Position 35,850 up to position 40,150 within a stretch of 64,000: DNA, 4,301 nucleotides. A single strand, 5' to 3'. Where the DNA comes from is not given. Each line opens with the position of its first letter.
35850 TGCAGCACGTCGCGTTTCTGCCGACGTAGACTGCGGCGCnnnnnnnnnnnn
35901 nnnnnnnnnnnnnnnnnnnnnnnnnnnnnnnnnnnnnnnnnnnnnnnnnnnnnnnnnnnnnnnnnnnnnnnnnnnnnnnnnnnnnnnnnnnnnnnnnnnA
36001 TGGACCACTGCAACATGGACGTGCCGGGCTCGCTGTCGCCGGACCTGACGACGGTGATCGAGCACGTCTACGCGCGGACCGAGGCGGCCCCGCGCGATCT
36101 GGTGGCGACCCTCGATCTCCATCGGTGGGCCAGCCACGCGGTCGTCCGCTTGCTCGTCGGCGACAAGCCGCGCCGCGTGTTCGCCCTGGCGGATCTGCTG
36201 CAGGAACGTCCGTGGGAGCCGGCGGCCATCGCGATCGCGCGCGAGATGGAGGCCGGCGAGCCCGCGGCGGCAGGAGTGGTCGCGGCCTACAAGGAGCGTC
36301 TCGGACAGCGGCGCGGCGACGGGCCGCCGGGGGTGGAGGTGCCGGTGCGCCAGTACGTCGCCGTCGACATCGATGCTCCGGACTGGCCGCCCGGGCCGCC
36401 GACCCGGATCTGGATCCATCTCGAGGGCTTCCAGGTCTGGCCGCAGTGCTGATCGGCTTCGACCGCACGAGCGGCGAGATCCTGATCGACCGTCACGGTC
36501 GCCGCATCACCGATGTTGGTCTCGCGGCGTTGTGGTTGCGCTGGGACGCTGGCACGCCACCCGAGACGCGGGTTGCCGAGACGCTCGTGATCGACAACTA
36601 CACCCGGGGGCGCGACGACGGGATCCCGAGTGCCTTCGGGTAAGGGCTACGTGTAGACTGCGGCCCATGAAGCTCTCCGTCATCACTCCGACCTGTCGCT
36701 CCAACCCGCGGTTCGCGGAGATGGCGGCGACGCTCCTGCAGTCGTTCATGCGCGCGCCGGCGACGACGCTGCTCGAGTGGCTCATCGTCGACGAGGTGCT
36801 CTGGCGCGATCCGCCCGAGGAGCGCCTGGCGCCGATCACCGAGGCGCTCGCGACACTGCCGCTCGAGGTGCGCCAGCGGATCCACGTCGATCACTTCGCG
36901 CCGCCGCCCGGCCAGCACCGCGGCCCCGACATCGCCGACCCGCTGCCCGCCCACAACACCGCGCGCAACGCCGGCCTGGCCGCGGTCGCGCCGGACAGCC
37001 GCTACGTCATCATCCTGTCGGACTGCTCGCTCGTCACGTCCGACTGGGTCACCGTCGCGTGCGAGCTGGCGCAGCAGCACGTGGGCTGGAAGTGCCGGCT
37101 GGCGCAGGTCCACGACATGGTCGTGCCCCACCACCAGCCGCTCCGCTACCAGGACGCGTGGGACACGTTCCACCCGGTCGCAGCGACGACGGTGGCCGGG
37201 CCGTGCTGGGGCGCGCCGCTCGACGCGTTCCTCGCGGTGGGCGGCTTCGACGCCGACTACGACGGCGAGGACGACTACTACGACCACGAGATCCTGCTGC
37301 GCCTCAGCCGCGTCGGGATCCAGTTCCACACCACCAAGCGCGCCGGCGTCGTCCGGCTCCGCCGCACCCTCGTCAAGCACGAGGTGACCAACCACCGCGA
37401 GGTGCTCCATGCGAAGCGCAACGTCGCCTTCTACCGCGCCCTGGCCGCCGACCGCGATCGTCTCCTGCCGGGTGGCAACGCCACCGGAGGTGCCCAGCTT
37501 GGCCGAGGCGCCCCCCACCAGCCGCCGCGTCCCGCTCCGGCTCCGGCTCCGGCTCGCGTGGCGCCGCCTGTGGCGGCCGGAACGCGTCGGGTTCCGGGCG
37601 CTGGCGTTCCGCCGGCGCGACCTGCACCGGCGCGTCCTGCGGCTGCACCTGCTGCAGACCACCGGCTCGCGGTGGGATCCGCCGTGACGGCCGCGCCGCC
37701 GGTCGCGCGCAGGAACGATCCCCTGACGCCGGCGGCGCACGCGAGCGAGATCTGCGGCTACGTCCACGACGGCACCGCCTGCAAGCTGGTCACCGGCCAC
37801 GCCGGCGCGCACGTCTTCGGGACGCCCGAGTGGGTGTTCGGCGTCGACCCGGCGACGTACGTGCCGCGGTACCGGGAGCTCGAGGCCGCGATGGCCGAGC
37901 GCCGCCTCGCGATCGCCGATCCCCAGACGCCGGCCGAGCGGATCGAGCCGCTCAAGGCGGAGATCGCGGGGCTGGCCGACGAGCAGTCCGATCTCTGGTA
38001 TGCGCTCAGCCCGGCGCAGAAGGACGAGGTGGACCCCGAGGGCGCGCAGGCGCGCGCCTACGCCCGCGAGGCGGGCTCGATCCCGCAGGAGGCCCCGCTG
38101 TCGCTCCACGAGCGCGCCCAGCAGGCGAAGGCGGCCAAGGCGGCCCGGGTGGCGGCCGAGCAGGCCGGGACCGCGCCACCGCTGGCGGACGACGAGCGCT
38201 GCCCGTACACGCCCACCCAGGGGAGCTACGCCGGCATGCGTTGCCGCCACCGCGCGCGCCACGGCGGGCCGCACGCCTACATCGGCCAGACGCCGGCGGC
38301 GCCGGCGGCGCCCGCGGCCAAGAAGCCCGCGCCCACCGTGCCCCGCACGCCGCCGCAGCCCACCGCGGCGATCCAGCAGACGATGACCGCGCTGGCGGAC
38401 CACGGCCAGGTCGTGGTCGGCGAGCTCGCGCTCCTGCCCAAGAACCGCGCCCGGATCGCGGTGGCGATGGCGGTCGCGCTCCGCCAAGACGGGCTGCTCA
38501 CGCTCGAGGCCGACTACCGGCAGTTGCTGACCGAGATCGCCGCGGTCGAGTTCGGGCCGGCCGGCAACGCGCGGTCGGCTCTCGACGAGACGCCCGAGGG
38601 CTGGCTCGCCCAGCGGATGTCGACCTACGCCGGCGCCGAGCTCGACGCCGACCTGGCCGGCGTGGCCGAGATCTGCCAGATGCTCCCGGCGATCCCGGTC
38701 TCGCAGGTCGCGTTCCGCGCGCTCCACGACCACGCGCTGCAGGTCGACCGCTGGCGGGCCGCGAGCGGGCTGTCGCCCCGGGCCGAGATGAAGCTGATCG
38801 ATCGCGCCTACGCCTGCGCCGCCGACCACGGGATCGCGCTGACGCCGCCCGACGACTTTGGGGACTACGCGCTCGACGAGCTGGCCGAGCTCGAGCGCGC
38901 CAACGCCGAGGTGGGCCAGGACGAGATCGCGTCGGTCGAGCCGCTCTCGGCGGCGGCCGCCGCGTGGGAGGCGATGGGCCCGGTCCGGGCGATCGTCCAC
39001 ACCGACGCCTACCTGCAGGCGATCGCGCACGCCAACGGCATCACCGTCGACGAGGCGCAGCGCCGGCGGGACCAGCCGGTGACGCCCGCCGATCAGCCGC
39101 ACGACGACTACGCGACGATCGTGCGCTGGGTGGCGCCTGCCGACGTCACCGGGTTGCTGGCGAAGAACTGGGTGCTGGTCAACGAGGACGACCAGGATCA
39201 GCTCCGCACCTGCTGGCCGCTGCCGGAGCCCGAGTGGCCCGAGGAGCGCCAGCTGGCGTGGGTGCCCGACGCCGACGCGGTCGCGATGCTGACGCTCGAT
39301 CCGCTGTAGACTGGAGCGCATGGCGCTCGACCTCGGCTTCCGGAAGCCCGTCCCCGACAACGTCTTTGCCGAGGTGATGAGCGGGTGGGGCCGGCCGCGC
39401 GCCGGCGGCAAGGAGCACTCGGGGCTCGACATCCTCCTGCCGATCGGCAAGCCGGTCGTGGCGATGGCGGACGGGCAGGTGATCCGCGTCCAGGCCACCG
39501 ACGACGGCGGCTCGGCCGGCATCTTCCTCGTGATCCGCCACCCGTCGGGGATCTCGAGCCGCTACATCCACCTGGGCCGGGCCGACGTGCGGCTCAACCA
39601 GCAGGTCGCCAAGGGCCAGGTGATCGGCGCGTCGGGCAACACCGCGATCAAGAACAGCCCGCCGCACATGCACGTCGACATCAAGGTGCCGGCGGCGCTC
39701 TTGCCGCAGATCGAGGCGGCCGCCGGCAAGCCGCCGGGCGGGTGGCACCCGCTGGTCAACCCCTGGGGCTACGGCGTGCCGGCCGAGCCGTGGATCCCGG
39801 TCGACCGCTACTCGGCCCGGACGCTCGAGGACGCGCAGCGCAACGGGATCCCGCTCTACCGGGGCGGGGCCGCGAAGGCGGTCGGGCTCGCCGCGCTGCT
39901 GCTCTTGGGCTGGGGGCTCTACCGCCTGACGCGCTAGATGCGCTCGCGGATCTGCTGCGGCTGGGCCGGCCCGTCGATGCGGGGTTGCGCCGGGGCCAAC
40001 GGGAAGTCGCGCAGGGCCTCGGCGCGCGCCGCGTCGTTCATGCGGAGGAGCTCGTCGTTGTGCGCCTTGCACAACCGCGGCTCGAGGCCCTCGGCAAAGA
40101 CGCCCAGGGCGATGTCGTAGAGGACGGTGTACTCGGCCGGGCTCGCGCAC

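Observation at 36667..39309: The 2.9-kb ORF is not one gene: GT2 glycosyltransferase changes frame near 37450-37500 and a new gene starts at GTG 37684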

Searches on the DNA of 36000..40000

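Call 59: search_rna_families(source=window, start=36000, end=40000, threshold=evalue, max_evalue=1)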
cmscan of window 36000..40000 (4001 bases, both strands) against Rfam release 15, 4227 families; matches with E-value up to 1: 0.
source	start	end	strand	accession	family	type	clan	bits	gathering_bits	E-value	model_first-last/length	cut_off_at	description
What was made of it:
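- On Programmed +1 ribosomal frameshift: There is no Rfam match (call 59).
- There is no Rfam hit (call 59).
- Tried and rejected: Scanning 36000-40000 at E <= 1 found nothing (call 59).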

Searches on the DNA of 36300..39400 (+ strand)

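Call 6: search_dna_similar(query=window:36300-39400:+, collection=phages, mode=distant, max_rows=20)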
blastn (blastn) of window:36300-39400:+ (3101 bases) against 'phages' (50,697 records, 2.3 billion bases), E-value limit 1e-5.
No match.
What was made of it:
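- Tried and rejected: Searching the phage collection with 36300-39400 in distant mode found no match (call 6).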

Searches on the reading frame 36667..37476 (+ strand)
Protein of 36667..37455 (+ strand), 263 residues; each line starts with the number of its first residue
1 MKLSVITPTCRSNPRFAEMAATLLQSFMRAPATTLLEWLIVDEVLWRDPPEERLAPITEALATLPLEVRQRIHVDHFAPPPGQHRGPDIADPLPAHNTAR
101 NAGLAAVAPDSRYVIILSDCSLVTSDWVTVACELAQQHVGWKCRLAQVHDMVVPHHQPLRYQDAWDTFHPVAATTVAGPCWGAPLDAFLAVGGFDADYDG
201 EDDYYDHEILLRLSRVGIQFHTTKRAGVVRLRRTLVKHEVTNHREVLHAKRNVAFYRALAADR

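Call 7: search_protein_families(library=phrogs, proteins=[window:36667-37455:+], max_evalue=0.01)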
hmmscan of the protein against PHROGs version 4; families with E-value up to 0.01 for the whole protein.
window:36667-37455:+ (263 aa): 0 families

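Call 9: find_related_loci(query=window:36667-37455:+, collection=viral_contigs, flank=5000)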
Query window:36667-37455:+ (263 aa) in viral_contigs; peptide patterns used: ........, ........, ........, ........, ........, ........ (x = any residue, [..] = any of these).
2 stretches matched a pattern, but none encodes a relative of the query by tblastn (E <= 1e-3).

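Call 32: predict_structure(alignment_id=A3)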
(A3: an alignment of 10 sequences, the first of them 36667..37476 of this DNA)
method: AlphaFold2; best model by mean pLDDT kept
length: 270 residues; sequences in the alignment: 10
mean_pLDDT: 75.4   pTM: 0.75
mean pLDDT of the five models: 75.4, 75.4, 72.0, 52.1, 41.7
residues with pLDDT >= 90: 82; 70-90: 99; 50-70: 50; < 50: 39
segments of 3 or more residues with pLDDT < 50: 85-94, 162-165, 198-201, 234-252
pLDDT, mean of each block of 10 residues (from residue 1): 91 85 90 95 84 91 94 91 48 62 91 90 82 92 66 57 54 73 91 61 66 90 78 48 39 60 65
secondary structure, 60 per line:
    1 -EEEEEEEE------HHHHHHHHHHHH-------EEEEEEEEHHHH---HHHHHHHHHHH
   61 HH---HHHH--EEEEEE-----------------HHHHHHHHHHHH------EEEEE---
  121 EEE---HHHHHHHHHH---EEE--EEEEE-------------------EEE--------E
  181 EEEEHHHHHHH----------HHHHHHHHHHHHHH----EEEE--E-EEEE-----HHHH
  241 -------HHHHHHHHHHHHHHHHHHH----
elements in order: E2-9 H16-27 E35-42 H43-46 H50-62 H66-69 E72-77 H95-106 E113-117 E121-123 H127-136 E140-142 E145-149 E169-171 E180-184 H185-191 H202-215 E220-223 E228-231 H237-240 H248-266
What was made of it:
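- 36667..37476 (+): N-domain with a GT-A (GT2-like) fold. AF2 model: pLDDT 75, pTM 0.75 (call 32).
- On GT2 / GT-A glycosyltransferase: AF2 pLDDT is 75 (call 32).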

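Call 36: fold_search(model_id=the predicted structure, library=pdb)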
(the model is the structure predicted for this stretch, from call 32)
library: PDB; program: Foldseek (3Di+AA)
matches with E <= 10: 1346; with E <= 0.001: 293
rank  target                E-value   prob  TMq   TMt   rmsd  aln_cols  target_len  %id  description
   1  2z86_B                3.1e-09  1.00  0.55  0.27   7.0       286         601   14  Crystal structure of chondroitin polymerase from Escherichia coli strain K4 (K4CP) complexed with UDP-GlcUA and UDP (released 2008-09-16)
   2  5tzi                  3.5e-09  1.00  0.57  0.46   4.9       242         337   14  Crystal structure of S. aureus TarS 1-349 (released 2017-01-04)
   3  2z87_A                8.0e-09  1.00  0.56  0.27   9.5       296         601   15  Crystal structure of chondroitin polymerase from Escherichia coli strain K4 (K4CP) complexed with UDP-GalNAc and UDP (released 2008-09-16)
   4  2z87_B                1.2e-08  1.00  0.55  0.27   5.9       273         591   15  Crystal structure of chondroitin polymerase from Escherichia coli strain K4 (K4CP) complexed with UDP-GalNAc and UDP (released 2008-09-16)
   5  2z86_C                1.3e-08  1.00  0.55  0.26   6.4       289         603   16  Crystal structure of chondroitin polymerase from Escherichia coli strain K4 (K4CP) complexed with UDP-GlcUA and UDP (released 2008-09-16)
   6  2z86_D                1.4e-08  1.00  0.55  0.27   7.5       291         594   14  Crystal structure of chondroitin polymerase from Escherichia coli strain K4 (K4CP) complexed with UDP-GlcUA and UDP (released 2008-09-16)
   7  9omk_B                1.8e-08  1.00  0.52  0.55   7.5       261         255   15  WrtF fucosyltransferase - trisaccharide acceptor (released 2025-10-29)
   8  5tze_C                2.1e-08  1.00  0.57  0.45   5.0       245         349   15  Crystal structure of S. aureus TarS in complex with UDP-GlcNAc (released 2017-01-04)
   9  9jma_A                2.5e-08  1.00  0.56  0.50   5.3       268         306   15  Crystal structure of glycosyltransferase AvpGT (released 2025-01-29)
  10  9jn3_A                2.5e-08  1.00  0.52  0.48   5.4       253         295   15  Crystal structure of AvpGT in complex with Ara-A (released 2025-01-29)
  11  9omm_B                3.2e-08  1.00  0.54  0.54   7.4       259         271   13  WrtF fucosyltransferase - tetrasaccharide product (released 2025-10-29)
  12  1h7l                  3.9e-08  1.00  0.55  0.61   5.4       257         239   12  dTDP-MAGNESIUM COMPLEX OF SPSA FROM BACILLUS SUBTILIS (released 2001-12-13)
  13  5tzk                  5.0e-08  1.00  0.56  0.46   5.2       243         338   14  Crystal structure of S. aureus TarS 1-349 in complex with UDP (released 2017-01-04)
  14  9omj_A                5.0e-08  1.00  0.51  0.52   6.0       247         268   14  WrtF fucosyltransferase - GDP-beta-L-fucose (released 2025-10-29)
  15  9omn_B                5.7e-08  1.00  0.53  0.52   7.6       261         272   14  WrtF fucosyltransferase - GDP-2-deoxy-2-fluoro-beta-L-fucose (released 2025-10-29)
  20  1qg8                  1.1e-07  1.00  0.53  0.59   5.7       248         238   12  NATIVE (MAGNESIUM-CONTAINING) SPSA FROM BACILLUS SUBTILIS (released 2000-04-21)
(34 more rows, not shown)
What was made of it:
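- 36667..37476 (+): Foldseek against PDB hits K4CP 2z86, TarS 5tzi, SpsA 1qg8/1h7l and the GalNAc-transferases at E 3e-9 to 1e-6, TM about 0.55 (call 36).
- On GT2 / GT-A glycosyltransferase: The top 50 Foldseek PDB hits are all GT-A enzymes (one an LH3 glycosyltransferase domain), with E down to 3e-9 (call 36).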
